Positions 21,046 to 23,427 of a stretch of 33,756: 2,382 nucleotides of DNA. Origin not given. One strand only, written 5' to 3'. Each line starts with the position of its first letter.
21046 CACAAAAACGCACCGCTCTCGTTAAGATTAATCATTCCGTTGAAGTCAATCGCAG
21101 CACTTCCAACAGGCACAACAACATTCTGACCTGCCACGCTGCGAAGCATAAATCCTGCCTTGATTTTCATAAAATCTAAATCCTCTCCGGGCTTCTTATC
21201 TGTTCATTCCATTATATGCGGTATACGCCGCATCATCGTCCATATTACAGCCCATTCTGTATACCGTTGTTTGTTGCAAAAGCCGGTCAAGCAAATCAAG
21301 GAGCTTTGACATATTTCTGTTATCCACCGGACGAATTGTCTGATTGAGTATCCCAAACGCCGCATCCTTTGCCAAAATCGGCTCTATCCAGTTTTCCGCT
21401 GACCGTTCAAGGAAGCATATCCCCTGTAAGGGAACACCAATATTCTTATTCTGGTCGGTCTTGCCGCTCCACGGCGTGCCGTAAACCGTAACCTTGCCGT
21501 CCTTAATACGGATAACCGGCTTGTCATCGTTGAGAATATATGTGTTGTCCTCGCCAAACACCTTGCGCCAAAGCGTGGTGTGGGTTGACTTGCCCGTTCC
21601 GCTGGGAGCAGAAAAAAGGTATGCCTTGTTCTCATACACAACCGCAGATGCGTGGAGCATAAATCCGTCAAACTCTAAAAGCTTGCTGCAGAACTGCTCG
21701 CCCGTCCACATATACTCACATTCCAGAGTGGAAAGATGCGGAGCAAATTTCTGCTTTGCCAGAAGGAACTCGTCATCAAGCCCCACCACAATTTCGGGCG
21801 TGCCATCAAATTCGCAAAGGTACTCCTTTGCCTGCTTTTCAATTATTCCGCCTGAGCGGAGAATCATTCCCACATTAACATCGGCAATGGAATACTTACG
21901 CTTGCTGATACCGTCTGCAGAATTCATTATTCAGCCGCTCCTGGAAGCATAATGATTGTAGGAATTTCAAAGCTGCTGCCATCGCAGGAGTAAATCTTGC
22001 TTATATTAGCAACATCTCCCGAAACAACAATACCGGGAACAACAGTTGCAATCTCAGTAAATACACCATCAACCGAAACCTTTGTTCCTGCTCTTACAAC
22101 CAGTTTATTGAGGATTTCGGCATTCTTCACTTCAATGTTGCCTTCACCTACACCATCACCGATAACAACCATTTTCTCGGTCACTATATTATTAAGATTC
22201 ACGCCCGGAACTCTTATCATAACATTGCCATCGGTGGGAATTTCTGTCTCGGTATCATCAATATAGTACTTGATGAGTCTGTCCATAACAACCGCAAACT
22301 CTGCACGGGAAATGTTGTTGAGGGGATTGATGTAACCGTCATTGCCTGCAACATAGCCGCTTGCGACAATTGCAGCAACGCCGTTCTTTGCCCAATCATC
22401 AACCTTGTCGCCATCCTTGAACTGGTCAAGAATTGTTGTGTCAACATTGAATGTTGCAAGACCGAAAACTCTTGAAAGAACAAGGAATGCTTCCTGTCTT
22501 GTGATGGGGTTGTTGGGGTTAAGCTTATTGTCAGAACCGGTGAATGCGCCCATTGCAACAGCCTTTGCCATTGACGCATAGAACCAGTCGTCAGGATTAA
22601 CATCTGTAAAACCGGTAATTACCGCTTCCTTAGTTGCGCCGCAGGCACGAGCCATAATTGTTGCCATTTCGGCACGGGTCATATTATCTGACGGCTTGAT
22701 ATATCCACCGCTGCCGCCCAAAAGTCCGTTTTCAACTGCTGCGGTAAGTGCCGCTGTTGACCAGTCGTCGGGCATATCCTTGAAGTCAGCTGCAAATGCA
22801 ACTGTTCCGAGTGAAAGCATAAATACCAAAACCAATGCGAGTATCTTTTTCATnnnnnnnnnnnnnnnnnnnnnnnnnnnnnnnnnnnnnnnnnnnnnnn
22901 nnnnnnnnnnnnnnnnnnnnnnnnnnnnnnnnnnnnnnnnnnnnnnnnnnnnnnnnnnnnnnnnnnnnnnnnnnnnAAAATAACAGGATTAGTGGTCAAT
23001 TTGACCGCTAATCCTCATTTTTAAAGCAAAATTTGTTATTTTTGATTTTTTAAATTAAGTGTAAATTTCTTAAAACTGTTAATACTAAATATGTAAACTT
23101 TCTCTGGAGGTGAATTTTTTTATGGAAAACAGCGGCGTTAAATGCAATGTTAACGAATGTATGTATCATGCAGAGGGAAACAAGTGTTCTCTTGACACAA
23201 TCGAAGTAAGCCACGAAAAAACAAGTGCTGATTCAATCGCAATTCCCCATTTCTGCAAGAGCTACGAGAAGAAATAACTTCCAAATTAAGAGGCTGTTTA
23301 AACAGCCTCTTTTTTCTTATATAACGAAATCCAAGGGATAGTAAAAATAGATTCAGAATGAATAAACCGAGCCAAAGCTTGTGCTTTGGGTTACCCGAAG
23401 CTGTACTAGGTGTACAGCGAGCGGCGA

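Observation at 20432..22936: Orphan SLH protein / HPr-kinase-like / PqqD-RRE / SipW-like peptidase operon with no visible substrate or core RiPP enzyme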

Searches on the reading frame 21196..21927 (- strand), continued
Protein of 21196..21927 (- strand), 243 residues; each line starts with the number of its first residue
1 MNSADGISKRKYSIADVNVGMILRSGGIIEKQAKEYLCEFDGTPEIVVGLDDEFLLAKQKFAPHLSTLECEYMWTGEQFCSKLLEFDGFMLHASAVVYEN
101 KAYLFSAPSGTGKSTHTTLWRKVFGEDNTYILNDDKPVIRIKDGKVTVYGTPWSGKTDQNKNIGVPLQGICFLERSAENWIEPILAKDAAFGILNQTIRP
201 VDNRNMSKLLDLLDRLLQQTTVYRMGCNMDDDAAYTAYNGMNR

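Call 44: fold_search(model_id=the predicted structure, library=pdb)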
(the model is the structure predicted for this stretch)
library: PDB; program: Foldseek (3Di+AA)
matches with E <= 10: 443; with E <= 0.001: 55
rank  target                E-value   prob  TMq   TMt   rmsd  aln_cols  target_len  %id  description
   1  2pxz                  8.3e-06  1.00  0.49  0.26   8.0       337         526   11  E. coli phosphoenolpyruvate carboxykinase (PEPCK) complexed with ATP, Mg2+, Mn2+, carbon dioxide and oxaloacetate (released 2008-04-22)
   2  6crt                  8.8e-06  1.00  0.44  0.23  10.4       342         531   12  Arg65Gln Mutagenic E.coli PCK (released 2018-04-04)
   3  6com                  9.9e-06  1.00  0.53  0.28   7.7       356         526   11  2.3A crystal structure of E. coli phosphoenolpyruvate carboxykinase mutant Asp269Asn (released 2018-04-04)
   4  6at3_B                9.9e-06  1.00  0.50  0.27   8.0       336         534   10  E. coli phosphoenolpyruvate carboxykinase Y207F mutant bound to thiosulfate and oxaloacetate (released 2018-08-29)
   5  6asn                  1.0e-05  1.00  0.51  0.26   9.4       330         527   12  E. coli phosphoenolpyruvate carboxykinase K212I F216V mutant bound to methanesulfonate (released 2018-08-29)
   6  2py7                  1.1e-05  1.00  0.50  0.27   9.2       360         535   10  Crystal structure of E. coli phosphoenolpyruvate carboxykinase mutant Lys213Ser complexed with ATP-Mg2+-Mn2+ (released 2008-04-22)
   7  9a4u_A                1.4e-05  1.00  0.48  0.25  10.3       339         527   11  Integrative model of PCKA-QOX2 by crosslinking MS and deep learning (released 2024-09-18)
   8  6v2l                  1.4e-05  1.00  0.49  0.26   9.9       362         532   11  E. coli Phosphoenolpyruvate carboxykinase S250A (released 2019-12-11)
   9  1aq2                  1.5e-05  1.00  0.54  0.28   7.8       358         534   10  PHOSPHOENOLPYRUVATE CARBOXYKINASE (released 1998-10-14)
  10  1ayl                  1.6e-05  1.00  0.50  0.26   8.0       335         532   11  PHOSPHOENOLPYRUVATE CARBOXYKINASE (released 1997-01-11)
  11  6asm                  1.7e-05  1.00  0.50  0.27   8.0       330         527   11  E. coli phosphoenolpyruvate carboxykinase G209S K212C mutant bound to thiosulfate (released 2018-08-29)
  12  6asi                  1.7e-05  1.00  0.48  0.26  10.7       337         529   11  E. coli phosphoenolpyruvate carboxykinase G209S mutant bound to methanesulfonate (released 2018-08-29)
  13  6at4_B                2.0e-05  1.00  0.48  0.25   8.9       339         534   12  E. coli phosphoenolpyruvate carboxykinase bound to thiosulfate (released 2018-08-29)
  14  1ylh                  2.3e-05  1.00  0.48  0.26  11.7       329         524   11  Crystal Structure of Phosphoenolpyruvate Carboxykinase from Actinobaccilus succinogenes in Complex with Manganese and Py (released 2005-06-28)
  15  6at3_A                2.4e-05  1.00  0.46  0.25   8.1       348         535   13  E. coli phosphoenolpyruvate carboxykinase Y207F mutant bound to thiosulfate and oxaloacetate (released 2018-08-29)
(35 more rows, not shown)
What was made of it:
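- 21196..21927 (-): LppK-like P-loop kinase (Pfam ScmC, PF27840; PEPCK/HprK fold). Walker A is SGTGKST, with an NDDKP motif and GTPWSGK. Foldseek top hits are ATP-PEPCK and HprK/P (call 44).
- Tried and rejected: Fold search was needed instead (call 44).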

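Call 82: search_protein_families(library=pfam, proteins=[L074:6528-9668:+, L026:7066-8469:+, L062:6743-9511:+, L017:6530-9340:+, L021:3817-5751:+, L086:8321-9559:+, L015:5197-7398:+], max_evalue=0.001)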
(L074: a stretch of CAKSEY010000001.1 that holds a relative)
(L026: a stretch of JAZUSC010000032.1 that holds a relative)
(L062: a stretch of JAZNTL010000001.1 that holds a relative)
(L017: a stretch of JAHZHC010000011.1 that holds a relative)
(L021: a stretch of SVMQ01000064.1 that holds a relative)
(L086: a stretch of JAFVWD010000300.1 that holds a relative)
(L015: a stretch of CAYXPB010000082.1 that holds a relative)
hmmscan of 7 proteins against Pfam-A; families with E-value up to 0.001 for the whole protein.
L074:6528-9668:+ (1047 aa): 4 families
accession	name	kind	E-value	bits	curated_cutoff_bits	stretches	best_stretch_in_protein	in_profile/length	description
PF02368.24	Big_2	-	6.1e-46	154.7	22.8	5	655-730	1-79/79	Bacterial Ig-like domain (group 2)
PF22359.2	Big-like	-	3.8e-22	78.7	27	3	772-817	2-48/48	Bacterial Ig-like domain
PF21461.3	HL_N-beta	-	7.2e-08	32.6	27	0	691-720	15-44/57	Hyaluronate lyase, N-terminal beta-sheet domain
PF25354.1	Ig_NUP210_16th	-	4.1e-06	26.6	27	0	748-801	7-60/72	NUP210-like, Ig-like domain 16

L026:7066-8469:+ (468 aa): 0 families

L062:6743-9511:+ (923 aa): 0 families

L017:6530-9340:+ (937 aa): 3 families
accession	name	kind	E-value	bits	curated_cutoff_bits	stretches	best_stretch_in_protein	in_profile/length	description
PF19917.4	bpX1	-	1.1e-09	38.3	27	0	351-408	15-70/82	MoxR-vWA-beta-propeller ternary system domain bpX1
PF12971.12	NAGLU_N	-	2.1e-09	37.5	28.3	0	502-538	24-60/82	Alpha-N-acetylglucosaminidase (NAGLU) N-terminal domain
PF13101.12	DUF3945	-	3.5e-07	30.2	21.9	0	401-420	24-43/50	Protein of unknown function (DUF3945)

L021:3817-5751:+ (645 aa): 1 family
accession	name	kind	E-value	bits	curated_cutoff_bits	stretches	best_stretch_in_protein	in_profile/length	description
PF02368.24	Big_2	-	1.3e-15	57.5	22.8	2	337-401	2-70/79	Bacterial Ig-like domain (group 2)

L086:8321-9559:+ (413 aa): 0 families

L015:5197-7398:+ (734 aa): 2 families
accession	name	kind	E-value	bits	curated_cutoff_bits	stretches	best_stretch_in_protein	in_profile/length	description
PF18998.6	Flg_new_2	-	1.9e-12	47.4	23.6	1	409-480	3-70/73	Divergent InlB B-repeat domain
PF15892.11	BNR_4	-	3e-05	24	27.3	0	318-354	225-264/272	BNR repeat-containing family member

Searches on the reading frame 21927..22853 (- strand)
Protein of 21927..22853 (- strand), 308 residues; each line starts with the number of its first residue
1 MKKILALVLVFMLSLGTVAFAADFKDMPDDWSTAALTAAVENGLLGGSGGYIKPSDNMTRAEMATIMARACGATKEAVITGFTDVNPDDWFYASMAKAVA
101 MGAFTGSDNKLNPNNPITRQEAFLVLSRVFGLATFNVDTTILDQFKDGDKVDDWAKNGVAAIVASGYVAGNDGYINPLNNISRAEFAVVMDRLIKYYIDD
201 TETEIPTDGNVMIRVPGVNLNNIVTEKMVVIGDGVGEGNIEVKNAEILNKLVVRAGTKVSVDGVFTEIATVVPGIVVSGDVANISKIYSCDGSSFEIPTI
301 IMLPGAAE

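Call 3: search_protein_families(library=pfam, proteins=[window:21927-22853:-], max_evalue=0.1)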
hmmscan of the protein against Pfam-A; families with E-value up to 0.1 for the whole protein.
window:21927-22853:- (308 aa): 2 families
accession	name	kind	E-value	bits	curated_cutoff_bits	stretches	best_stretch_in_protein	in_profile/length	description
PF00395.25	SLH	-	3.9e-31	107.2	20.8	3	145-187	2-44/44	S-layer homology domain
PF25291.1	CGLA_C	-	0.0076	16.7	27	0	172-216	25-69/79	Lambda-carrageenase C-terminal domain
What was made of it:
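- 21927..22853 (-): Secreted SLH protein, 308 aa: Sec signal peptide, three SLH domains, then a ~110-aa post-SLH 'stalk' and a short tail, with no cargo domain. Pfam SLH E 3.9e-31, 3 stretches (call 3).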

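Call 4: search_protein_families(library=ncbifam, proteins=[window:21927-22853:-], max_evalue=0.1)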
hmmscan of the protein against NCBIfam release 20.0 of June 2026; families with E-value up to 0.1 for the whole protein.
window:21927-22853:- (308 aa): 5 families
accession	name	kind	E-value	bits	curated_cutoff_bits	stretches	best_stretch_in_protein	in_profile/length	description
NF033190.2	inl_like_NEAT_1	exception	4.7e-08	31.8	1275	1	23-178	581-734/754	NEAT domain-containing leucine-rich repeat protein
NF033636.1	acid_shock_Asr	equivalog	0.00086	20.1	50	1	1-39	1-39/119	acid resistance repetitive basic protein Asr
TIGR01749.1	fabA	equivalog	0.0053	16.7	238.15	1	40-94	13-67/169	3-hydroxyacyl-[acyl-carrier-protein] dehydratase FabA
NF003509.0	PRK05174.1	equivalog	0.0069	16.2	124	1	31-94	8-70/172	bifunctional 3-hydroxydecanoyl-ACP dehydratase/trans-2-decenoyl-ACP isomerase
NF002554.0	PRK02114.1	subfamily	0.025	14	297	1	184-279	111-205/297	formylmethanofuran--tetrahydromethanopterin N-formyltransferase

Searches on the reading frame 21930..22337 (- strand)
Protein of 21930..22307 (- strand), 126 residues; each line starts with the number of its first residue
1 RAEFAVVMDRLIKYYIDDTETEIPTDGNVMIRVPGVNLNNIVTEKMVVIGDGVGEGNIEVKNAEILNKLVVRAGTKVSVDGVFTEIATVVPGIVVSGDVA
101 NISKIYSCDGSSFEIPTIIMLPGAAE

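Call 64: find_homologous_proteins(query=window:21930-22307:-, max_evalue=0.001)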
Query seq(126 aa) (126 aa): 2 proteins with E <= 0.001 among 9 candidates.
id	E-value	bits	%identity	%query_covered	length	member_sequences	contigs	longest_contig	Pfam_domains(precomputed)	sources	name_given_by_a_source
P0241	7.3e-47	176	92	77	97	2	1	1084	-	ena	-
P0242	2.4e-22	97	49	83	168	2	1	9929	PF00395.26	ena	-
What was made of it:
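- Tried and rejected: It gave only 2 hits and was uninformative (call 64).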

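Call 80: search_protein_representatives(protein=window:21930-22307:-)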
Query: 126 residues. Proteins with E-value up to 0.001 (for the whole library): 425; up to 1e-10: 12; up to 1e-30: 1. The best 150 are listed.
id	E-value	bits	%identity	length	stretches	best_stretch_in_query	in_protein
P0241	2.3e-47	176.3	92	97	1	30-126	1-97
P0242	7.6e-23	97.2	51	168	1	1-99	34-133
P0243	1.1e-21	93.5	44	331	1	1-117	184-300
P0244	1.3e-12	64.2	50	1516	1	1-118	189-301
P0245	2.0e-12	63.6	48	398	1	1-98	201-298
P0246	2.2e-12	63.5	48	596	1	1-79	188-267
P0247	3.4e-12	62.9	41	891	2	1-79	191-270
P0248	5.2e-12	62.3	39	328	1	1-113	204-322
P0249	6.3e-12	62.0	48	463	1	1-98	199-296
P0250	6.3e-12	62.0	45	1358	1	1-116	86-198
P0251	1.7e-11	60.6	49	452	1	1-112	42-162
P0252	1.0e-10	58.1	53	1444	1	1-81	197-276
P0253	1.3e-10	57.8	53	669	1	1-79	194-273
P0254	1.4e-10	57.7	43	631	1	1-111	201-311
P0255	5.0e-10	55.9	49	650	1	1-79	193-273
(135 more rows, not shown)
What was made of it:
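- The protein is a 'headless' anchor plus stalk (call 80).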

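Call 84: predict_structure(alignment_id=A5)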
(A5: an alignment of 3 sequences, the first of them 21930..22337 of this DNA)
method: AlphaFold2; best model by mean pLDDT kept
length: 136 residues; sequences in the alignment: 3
mean_pLDDT: 56.3   pTM: 0.56
mean pLDDT of the five models: 56.3, 52.8, 52.8, 51.0, 47.0
residues with pLDDT >= 90: 0; 70-90: 30; 50-70: 64; < 50: 42
segments of 3 or more residues with pLDDT < 50: 1-10, 107-136
pLDDT, mean of each block of 10 residues (from residue 1): 34 56 63 66 66 75 61 74 67 66 51 41 28 27
secondary structure, 60 per line:
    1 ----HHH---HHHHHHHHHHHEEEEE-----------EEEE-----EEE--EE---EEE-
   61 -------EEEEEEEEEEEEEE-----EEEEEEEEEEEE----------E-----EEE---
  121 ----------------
elements in order: H11-21 E22-26 E38-41 E47-49 E57-59 E68-81 E87-98 E115-117
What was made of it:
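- The AF2 model of the C-terminal part was too poor to judge whether the tail is accessible (pLDDT 56, call 84).
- Tried and rejected: With 3 sequences it reached pLDDT 56 and was not used (call 84).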

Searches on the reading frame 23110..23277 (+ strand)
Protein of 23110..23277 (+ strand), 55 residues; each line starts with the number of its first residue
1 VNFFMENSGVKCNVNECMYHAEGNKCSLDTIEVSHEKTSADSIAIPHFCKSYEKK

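Call 3: search_protein_families(library=pfam, proteins=[window:23110-23277:+], max_evalue=0.1)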
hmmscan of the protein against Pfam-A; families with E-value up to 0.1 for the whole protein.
window:23110-23277:+ (55 aa): 1 family
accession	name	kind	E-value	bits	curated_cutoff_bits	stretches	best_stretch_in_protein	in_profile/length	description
PF07561.16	DUF1540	-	1e-09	38.7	22.1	1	10-39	1-27/40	Domain of Unknown Function (DUF1540)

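Call 4: search_protein_families(library=ncbifam, proteins=[window:23110-23277:+], max_evalue=0.1)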
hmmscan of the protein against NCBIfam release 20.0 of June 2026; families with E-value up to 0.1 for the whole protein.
window:23110-23277:+ (55 aa): 0 families
